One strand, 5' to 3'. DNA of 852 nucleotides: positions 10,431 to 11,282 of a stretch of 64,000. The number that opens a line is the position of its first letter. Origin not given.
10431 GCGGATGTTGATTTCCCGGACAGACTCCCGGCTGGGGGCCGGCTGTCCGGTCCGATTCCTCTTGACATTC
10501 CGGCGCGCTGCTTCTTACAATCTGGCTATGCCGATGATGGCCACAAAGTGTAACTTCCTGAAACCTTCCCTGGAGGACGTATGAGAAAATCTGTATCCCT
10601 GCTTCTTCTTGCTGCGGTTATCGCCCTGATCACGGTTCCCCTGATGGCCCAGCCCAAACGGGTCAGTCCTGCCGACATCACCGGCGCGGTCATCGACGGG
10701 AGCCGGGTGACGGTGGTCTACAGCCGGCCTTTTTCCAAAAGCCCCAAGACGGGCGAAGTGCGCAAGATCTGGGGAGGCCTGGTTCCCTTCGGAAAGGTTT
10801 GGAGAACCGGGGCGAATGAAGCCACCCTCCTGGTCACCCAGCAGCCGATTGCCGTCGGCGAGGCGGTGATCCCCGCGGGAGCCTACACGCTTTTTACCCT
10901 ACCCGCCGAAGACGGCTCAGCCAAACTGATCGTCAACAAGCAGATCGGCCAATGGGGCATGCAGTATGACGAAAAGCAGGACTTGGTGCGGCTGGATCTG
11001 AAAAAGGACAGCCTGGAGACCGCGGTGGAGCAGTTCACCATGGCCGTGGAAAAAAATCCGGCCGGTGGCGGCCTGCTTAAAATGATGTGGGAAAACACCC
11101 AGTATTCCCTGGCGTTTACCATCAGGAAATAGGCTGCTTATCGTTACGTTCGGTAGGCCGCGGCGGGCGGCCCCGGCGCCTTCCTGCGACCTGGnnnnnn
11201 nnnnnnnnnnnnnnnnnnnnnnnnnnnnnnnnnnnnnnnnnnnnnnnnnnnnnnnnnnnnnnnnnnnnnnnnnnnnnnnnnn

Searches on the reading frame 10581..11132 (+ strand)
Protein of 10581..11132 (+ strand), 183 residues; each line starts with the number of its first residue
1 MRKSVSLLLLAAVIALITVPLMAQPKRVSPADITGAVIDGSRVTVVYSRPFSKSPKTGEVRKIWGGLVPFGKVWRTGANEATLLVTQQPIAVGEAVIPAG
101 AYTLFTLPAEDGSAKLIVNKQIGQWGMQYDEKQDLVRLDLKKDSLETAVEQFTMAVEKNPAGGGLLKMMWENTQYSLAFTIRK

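Call 89: search_protein_families(library=pfam, proteins=[window:10581-11132:+], max_evalue=0.00001)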
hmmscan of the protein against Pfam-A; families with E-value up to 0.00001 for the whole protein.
window:10581-11132:+ (183 aa): 1 family
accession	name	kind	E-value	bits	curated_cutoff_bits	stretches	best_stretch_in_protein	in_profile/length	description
PF11138.13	DUF2911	-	1.1e-40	139.3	27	1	29-178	1-144/145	Protein of unknown function (DUF2911)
